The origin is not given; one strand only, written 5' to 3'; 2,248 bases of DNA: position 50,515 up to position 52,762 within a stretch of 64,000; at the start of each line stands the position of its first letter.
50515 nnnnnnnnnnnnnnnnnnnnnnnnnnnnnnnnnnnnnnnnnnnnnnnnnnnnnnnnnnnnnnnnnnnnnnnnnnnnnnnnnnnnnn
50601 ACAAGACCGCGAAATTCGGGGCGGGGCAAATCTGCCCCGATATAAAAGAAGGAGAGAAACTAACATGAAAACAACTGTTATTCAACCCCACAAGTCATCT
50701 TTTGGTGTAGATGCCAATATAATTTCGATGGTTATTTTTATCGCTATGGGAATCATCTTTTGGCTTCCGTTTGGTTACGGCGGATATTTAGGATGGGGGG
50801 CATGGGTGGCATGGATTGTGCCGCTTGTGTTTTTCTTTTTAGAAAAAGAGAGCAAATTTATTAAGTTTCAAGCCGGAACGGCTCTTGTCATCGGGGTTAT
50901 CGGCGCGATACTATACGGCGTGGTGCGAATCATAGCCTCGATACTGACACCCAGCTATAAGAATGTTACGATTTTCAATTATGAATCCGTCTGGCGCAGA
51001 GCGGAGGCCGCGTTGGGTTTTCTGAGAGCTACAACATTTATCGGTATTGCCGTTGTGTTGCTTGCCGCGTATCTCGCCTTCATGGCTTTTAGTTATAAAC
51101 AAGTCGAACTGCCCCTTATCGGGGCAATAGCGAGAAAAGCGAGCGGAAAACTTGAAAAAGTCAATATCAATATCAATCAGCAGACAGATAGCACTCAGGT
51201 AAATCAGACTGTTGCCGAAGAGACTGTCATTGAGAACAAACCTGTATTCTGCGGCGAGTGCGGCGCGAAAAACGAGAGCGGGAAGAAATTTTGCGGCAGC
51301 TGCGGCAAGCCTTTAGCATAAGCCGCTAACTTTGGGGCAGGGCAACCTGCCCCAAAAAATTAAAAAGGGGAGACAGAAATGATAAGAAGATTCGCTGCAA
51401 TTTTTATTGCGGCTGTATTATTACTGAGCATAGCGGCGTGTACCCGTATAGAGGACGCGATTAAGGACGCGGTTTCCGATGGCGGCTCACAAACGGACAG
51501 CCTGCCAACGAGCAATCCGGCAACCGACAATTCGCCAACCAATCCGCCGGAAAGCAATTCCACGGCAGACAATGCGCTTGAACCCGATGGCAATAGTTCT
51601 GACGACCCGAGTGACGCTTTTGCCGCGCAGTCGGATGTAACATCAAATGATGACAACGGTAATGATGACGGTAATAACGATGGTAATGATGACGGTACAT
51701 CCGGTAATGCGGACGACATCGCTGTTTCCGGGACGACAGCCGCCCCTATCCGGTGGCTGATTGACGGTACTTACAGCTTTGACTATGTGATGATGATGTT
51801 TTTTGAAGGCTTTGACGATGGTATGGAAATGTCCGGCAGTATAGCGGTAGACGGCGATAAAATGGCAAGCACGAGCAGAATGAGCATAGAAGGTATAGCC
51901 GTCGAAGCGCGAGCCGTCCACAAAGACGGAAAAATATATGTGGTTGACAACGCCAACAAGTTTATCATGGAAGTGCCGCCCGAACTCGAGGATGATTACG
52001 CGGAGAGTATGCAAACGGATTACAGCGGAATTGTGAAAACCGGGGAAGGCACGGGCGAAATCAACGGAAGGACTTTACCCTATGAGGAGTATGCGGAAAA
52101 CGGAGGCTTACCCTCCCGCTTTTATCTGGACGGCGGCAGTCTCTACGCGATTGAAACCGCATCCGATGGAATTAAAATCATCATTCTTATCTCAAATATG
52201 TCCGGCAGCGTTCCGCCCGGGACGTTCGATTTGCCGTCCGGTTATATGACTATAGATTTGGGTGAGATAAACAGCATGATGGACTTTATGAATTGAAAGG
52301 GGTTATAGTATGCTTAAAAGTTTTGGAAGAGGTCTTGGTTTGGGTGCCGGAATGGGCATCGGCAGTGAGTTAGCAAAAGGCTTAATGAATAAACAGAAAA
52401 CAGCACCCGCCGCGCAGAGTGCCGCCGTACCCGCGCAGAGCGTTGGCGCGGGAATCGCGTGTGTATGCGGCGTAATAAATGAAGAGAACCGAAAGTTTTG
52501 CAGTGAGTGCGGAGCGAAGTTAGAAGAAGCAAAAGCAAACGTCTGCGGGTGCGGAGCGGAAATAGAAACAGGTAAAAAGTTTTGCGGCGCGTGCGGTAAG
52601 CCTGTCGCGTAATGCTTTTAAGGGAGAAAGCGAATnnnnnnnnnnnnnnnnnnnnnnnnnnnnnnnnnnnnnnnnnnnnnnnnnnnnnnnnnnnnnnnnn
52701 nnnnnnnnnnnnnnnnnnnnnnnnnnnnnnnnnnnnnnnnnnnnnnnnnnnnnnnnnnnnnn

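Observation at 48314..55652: Nine-gene cluster of zinc-ribbon membrane proteins plus leader-sharing lipoproteins: candidate undescribed envelope-spanning system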

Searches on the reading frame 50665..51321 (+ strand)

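Call 3: search_protein_families(library=pfam, proteins=[window:50665-51321:+], max_evalue=0.1)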
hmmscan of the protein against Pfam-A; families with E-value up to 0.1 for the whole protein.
window:50665-51321:+ (218 aa): 6 families
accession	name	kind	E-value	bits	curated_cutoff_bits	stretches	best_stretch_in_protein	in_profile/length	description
PF13240.11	Zn_Ribbon_1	-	3.8e-06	26.9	25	1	195-217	1-23/23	zinc-ribbon domain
PF24463.1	DUF7577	-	1.5e-05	24.9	28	1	194-217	3-26/27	Domain of unknown function (DUF7577)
PF12773.13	DZR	-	0.00024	21.6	27.3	1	196-217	1-22/45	Double zinc ribbon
PF13248.11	Zn_ribbon_3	-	0.0024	17.7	27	1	196-217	5-26/26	zinc-ribbon domain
PF09297.16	Zn_ribbon_NUD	-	0.028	14.6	24.8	0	208-217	4-13/32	NADH pyrophosphatase zinc ribbon domain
PF18912.6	DZR_2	-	0.061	13.6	27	1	190-217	18-46/56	Double zinc ribbon domain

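Call 4: search_protein_families(library=ncbifam, proteins=[window:50665-51321:+], max_evalue=0.1)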
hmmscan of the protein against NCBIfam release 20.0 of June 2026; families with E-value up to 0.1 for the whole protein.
window:50665-51321:+ (218 aa): 0 families

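Call 9: search_protein_families(library=padloc, proteins=[window:50665-51321:+], max_evalue=0.1)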
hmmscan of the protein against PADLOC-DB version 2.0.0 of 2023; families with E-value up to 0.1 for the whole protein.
window:50665-51321:+ (218 aa): 0 families

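Call 10: search_protein_families(library=phrogs, proteins=[window:50665-51321:+], max_evalue=0.1)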
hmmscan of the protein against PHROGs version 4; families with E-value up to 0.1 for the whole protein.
window:50665-51321:+ (218 aa): 1 family
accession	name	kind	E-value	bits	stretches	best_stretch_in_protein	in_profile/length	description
phrog_10714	-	unknown function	0.035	15.3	1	174-217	55-99/109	-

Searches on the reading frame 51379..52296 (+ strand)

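Call 3: search_protein_families(library=pfam, proteins=[window:51379-52296:+], max_evalue=0.1)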
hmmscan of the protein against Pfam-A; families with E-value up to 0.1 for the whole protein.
window:51379-52296:+ (305 aa): 0 families

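Call 4: search_protein_families(library=ncbifam, proteins=[window:51379-52296:+], max_evalue=0.1)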
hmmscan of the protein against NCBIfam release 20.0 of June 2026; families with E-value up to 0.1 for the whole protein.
window:51379-52296:+ (305 aa): 1 family
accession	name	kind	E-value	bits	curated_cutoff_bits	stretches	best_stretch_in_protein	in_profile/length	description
TIGR03490.1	Mycoplas_LppA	paralog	0.0057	15.2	325.5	1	8-104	11-98/541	LppA family lipoprotein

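Call 9: search_protein_families(library=padloc, proteins=[window:51379-52296:+], max_evalue=0.1)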
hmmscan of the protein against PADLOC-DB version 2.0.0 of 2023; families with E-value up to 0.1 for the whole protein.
window:51379-52296:+ (305 aa): 0 families

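Call 10: search_protein_families(library=phrogs, proteins=[window:51379-52296:+], max_evalue=0.1)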
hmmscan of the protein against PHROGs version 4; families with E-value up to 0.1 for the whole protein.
window:51379-52296:+ (305 aa): 1 family
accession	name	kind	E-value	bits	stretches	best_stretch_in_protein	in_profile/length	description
phrog_12816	-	unknown function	0.094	13.9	0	1-62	1-62/140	-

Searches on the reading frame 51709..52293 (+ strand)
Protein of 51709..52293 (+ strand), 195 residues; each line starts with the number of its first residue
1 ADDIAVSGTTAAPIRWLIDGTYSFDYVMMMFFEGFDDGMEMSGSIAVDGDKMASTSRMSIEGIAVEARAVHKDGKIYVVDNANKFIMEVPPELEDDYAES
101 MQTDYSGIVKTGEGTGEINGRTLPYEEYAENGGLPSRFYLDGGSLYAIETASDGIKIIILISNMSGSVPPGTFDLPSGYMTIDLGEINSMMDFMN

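Call 46: find_homologous_proteins(query=window:51709-52293:+, max_evalue=0.001)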
Query window:51709-52293:+ (195 aa): 11 proteins with E <= 0.001 among 91 candidates.
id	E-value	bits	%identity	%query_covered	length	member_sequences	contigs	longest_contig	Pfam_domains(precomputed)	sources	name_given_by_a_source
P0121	3.6e-121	420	99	100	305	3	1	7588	-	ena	-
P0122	1.3e-64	235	64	93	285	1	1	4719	-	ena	-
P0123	1.4e-47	180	54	87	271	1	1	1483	-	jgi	jgi:hypothetical protein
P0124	4.8e-45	172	49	92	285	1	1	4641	-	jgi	jgi:hypothetical protein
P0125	1.5e-43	167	50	87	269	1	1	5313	-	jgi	jgi:hypothetical protein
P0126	1.8e-41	160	48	85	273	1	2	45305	-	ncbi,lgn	-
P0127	1.6e-38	150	46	91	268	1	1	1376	-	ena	-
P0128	4.0e-34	136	43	88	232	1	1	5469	-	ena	-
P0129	1.9e-32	131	45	84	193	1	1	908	-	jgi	-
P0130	8.5e-32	128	56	59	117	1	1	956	-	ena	-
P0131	1.2e-23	102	40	85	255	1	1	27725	-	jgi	jgi:hypothetical protein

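Call 47: find_encoding_contigs(protein=P0126, flank=9000, max_places=2)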
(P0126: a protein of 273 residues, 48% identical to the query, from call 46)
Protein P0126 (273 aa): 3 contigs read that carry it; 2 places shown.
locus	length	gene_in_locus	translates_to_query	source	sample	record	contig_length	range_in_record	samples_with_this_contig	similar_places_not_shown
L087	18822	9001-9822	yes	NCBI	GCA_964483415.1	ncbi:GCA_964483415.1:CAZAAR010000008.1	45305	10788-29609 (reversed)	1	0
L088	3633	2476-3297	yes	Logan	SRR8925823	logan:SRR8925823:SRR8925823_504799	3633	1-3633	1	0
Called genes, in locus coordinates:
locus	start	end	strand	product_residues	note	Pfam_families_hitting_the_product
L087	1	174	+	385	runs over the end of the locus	PF00465:Fe-ADH, PF13685:Fe-ADH_2 (weak), PF25137:ADH_Fe_C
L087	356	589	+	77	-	-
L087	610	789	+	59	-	-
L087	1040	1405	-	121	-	PF01381:HTH_3, PF12844:HTH_19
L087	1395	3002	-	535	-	PF00196:GerE, PF08281:Sigma70_r4_2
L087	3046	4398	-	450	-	PF13416:SBP_bac_8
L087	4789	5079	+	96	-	-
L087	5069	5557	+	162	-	PF17032:Zn_ribbon_15 (faint), PF13240:Zn_Ribbon_1, PF13248:Zn_ribbon_3 (faint), PF24463:DUF7577 (faint), PF12773:DZR, PF13240:Zn_Ribbon_1 (weak)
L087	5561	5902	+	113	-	PF18912:DZR_2 (faint), PF13240:Zn_Ribbon_1 (faint), PF13248:Zn_ribbon_3 (weak), PF12773:DZR (weak)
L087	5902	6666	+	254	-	PF12773:DZR, PF24463:DUF7577 (weak), PF13240:Zn_Ribbon_1 (weak)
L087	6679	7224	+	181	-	PF13240:Zn_Ribbon_1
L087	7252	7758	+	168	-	PF13240:Zn_Ribbon_1 (weak), PF09685:MamF_MmsF (weak)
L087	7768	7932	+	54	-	-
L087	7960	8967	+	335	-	-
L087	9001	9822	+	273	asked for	-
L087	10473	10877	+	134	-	PF12844:HTH_19, PF13560:HTH_31, PF01381:HTH_3, PF13443:HTH_26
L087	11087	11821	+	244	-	-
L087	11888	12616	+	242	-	PF02900:LigB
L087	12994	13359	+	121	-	PF18902:DUF5658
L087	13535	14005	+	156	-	PF12900:Pyridox_ox_2, PF01243:PNPOx_N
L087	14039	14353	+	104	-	-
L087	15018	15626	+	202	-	PF01476:LysM, PF00188:CAP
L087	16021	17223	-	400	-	PF00180:Iso_dh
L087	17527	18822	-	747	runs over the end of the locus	PF00330:Aconitase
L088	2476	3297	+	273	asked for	-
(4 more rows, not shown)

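Call 48: find_encoding_contigs(protein=P0131, flank=9000, max_places=2)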
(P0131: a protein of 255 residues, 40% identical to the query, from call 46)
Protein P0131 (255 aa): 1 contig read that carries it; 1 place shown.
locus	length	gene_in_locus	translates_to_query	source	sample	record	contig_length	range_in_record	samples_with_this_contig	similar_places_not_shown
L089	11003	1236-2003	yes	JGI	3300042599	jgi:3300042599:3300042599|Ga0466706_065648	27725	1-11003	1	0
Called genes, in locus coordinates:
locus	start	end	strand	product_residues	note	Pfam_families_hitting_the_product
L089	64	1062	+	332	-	PF14057:GGGtGRT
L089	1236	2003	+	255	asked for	-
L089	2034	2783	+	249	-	-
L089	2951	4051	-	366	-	PF00072:Response_reg, PF01966:HD, PF13487:HD_5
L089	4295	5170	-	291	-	PF01522:Polysacc_deac_1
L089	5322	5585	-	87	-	PF06135:IreB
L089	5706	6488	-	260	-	PF00497:SBP_bac_3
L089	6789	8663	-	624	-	PF09826:Beta_propel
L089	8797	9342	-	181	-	PF07638:Sigma70_ECF, PF04542:Sigma70_r2 (weak), PF08281:Sigma70_r4_2, PF04545:Sigma70_r4, PF00196:GerE (weak)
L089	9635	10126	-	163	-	PF02075:RuvC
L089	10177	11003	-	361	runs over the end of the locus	PF20456:DUF6709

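Call 49: find_encoding_contigs(protein=P0121, flank=9000, max_places=2)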
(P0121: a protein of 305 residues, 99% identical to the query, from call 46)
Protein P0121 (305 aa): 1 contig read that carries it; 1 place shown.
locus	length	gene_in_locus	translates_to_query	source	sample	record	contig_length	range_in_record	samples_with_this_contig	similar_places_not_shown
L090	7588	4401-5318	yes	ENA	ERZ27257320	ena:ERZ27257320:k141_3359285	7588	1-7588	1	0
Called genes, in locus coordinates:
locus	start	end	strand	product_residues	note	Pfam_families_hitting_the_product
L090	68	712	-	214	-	PF02586:SRAP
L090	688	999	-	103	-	-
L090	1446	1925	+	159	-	PF13240:Zn_Ribbon_1 (weak)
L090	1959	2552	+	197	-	PF13240:Zn_Ribbon_1 (weak), PF13248:Zn_ribbon_3 (faint), PF18912:DZR_2 (faint), PF24463:DUF7577 (faint), PF12773:DZR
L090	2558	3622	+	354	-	PF13240:Zn_Ribbon_1 (weak)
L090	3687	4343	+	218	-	PF13240:Zn_Ribbon_1 (weak)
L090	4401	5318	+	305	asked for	-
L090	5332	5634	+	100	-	PF12773:DZR (weak), PF13240:Zn_Ribbon_1 (faint)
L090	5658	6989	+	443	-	PF19789:DUF6273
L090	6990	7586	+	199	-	?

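Call 64: predict_structure(alignment_id=A3)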
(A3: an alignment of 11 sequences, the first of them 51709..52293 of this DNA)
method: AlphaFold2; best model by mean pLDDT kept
length: 195 residues; sequences in the alignment: 11
mean_pLDDT: 85.2   pTM: 0.78
mean pLDDT of the five models: 85.2, 85.0, 84.7, 84.1, 83.5
residues with pLDDT >= 90: 108; 70-90: 63; 50-70: 14; < 50: 10
segments of 3 or more residues with pLDDT < 50: 1-7, 193-195
pLDDT, mean of each block of 10 residues (from residue 1): 46 92 94 82 94 88 83 91 88 75 83 95 95 90 94 90 95 93 67 51
secondary structure, 60 per line:
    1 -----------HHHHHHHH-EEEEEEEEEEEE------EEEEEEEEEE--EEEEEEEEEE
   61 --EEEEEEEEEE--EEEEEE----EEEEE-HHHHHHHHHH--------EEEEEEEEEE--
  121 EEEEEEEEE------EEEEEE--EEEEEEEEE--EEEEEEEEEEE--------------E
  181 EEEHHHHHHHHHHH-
elements in order: H12-19 E21-32 E39-48 E51-60 E63-72 E75-80 E85-89 H91-100 E109-118 E121-129 E136-141 E144-152 E155-165 E180-183 H184-194

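Call 67: fold_search(model_id=the predicted structure, library=pdb)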
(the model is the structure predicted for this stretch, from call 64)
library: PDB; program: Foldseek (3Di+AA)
matches with E <= 10: 1348; with E <= 0.001: 69
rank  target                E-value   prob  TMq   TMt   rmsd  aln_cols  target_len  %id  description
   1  2w7q_B                1.3e-07  1.00  0.47  0.50   6.7       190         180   10  Structure of Pseudomonas aeruginosa LolA (released 2009-12-29)
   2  3mh9_A                2.4e-07  1.00  0.49  0.47   6.4       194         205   13  Crystal structure of LprG mutant V91W from Mycobacterium tuberculosis (released 2010-09-01)
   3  2w7q_A                3.2e-07  1.00  0.46  0.47   7.0       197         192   14  Structure of Pseudomonas aeruginosa LolA (released 2009-12-29)
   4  8v1k_A                3.3e-07  1.00  0.48  0.50   7.0       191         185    9  Crystal structure of outer membrane lipoprotein carrier protein (LolA) from Francisella tularensis (released 2023-11-29)
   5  3mh9_C                9.5e-07  1.00  0.47  0.46   6.4       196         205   14  Crystal structure of LprG mutant V91W from Mycobacterium tuberculosis (released 2010-09-01)
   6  7z6w                  1.2e-06  1.00  0.49  0.50   7.0       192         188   11  Complex of E. coli LolA and lipoprotein (released 2022-09-07)
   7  3mha_A                1.2e-06  1.00  0.44  0.44   6.4       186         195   14  Crystal structure of LprG from Mycobacterium tuberculosis bound to PIM (released 2010-09-01)
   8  3mh8_A                1.6e-06  1.00  0.45  0.45   6.7       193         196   14  Crystal structure of LprG from Mycobacterium tuberculosis (released 2010-09-01)
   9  8chx_A                1.7e-06  1.00  0.53  0.55   8.8       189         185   10  Structure and function of LolA from Vibrio cholerae (released 2023-06-21)
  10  4ki3_D                1.9e-06  1.00  0.51  0.55   6.2       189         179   10  1.70 Angstrom resolution crystal structure of outer-membrane lipoprotein carrier protein (lolA) from Yersinia pestis C (released 2013-05-15)
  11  8orn_A                2.3e-06  1.00  0.50  0.52   6.8       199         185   10  Crystal structure of Xanthomonas campestris pv. campestris LolA-LolB complex (released 2023-07-05)
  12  9gtx_B                3.3e-06  1.00  0.44  0.51   6.7       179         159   11  Structural and functional analysis of the Helicobacter pylori lipoprotein chaperone LolA (released 2024-12-18)
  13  9gtx_A                3.5e-06  1.00  0.47  0.54   6.9       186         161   11  Structural and functional analysis of the Helicobacter pylori lipoprotein chaperone LolA (released 2024-12-18)
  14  3mha_B                5.1e-06  1.00  0.44  0.44   6.6       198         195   15  Crystal structure of LprG from Mycobacterium tuberculosis bound to PIM (released 2010-09-01)
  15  4zra_C                5.6e-06  1.00  0.44  0.44   6.4       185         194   15  CRYSTAL STRUCTURE OF MYCOBACTERIUM TUBERCULOSIS LPRG BINDING TO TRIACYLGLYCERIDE (released 2016-02-10)
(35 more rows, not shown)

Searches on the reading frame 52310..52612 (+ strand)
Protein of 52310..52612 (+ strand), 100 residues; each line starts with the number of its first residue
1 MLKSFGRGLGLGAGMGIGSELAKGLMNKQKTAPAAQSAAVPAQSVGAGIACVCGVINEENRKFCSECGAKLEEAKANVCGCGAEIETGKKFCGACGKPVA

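Call 3: search_protein_families(library=pfam, proteins=[window:52310-52612:+], max_evalue=0.1)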
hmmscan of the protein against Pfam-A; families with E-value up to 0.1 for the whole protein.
window:52310-52612:+ (100 aa): 9 families
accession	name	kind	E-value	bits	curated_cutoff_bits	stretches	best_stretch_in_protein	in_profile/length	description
PF13240.11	Zn_Ribbon_1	-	2.4e-11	43.5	25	2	53-71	5-23/23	zinc-ribbon domain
PF12773.13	DZR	-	6e-08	33.2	27.3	1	53-96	4-45/45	Double zinc ribbon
PF24463.1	DUF7577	-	0.00015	21.7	28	0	53-72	8-27/27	Domain of unknown function (DUF7577)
PF13248.11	Zn_ribbon_3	-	0.00024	20.9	27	1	81-98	8-25/26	zinc-ribbon domain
PF18912.6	DZR_2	-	0.00066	19.9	27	1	52-95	12-55/56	Double zinc ribbon domain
PF17032.10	Zn_ribbon_15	-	0.0085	17.3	28.9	1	57-96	33-73/73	zinc-ribbon family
PF09297.16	Zn_ribbon_NUD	-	0.01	16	24.8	0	62-72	4-14/32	NADH pyrophosphatase zinc ribbon domain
PF16919.11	PknG_rubred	-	0.037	14.5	28.5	0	84-99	31-46/74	Protein kinase G rubredoxin domain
PF14803.11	Zn_ribbon_Nudix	-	0.076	13.4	25.6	1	62-72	1-11/34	Nudix N-terminal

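Call 4: search_protein_families(library=ncbifam, proteins=[window:52310-52612:+], max_evalue=0.1)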
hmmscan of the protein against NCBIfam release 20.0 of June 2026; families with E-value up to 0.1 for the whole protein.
window:52310-52612:+ (100 aa): 3 families
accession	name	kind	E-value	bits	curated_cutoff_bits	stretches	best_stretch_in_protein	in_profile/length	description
NF045510.1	4Cys_prefix_kin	domain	0.00078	19.6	24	1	57-71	12-26/26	4-Cys prefix domain-containing protein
NF011149.0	PRK14559.1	equivalog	0.025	13.3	374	1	52-98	6-50/642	serine/threonine phosphatase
NF052237.1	biotin_BsaP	equivalog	0.085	12.9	39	0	63-97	1-34/53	biotin synthase auxiliary protein BsaP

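Call 9: search_protein_families(library=padloc, proteins=[window:52310-52612:+], max_evalue=0.1)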
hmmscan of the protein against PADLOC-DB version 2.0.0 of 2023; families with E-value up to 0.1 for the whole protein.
window:52310-52612:+ (100 aa): 0 families

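Call 10: search_protein_families(library=phrogs, proteins=[window:52310-52612:+], max_evalue=0.1)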
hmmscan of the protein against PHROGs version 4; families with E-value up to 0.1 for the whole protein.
window:52310-52612:+ (100 aa): 5 families
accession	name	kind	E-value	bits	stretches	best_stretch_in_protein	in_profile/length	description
phrog_38469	-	unknown function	0.00036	21.3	1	23-97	193-261/272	-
phrog_2546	-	unknown function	0.0039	18.4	0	53-76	6-29/180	-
phrog_16989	-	moron, auxiliary metabolic gene and host takeover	0.051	14.6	0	57-85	2-29/122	membrane protein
phrog_16351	-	DNA, RNA and nucleotide metabolism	0.064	14.8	1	51-73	66-89/97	DNA binding protein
phrog_10714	-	unknown function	0.091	14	0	50-75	76-103/109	-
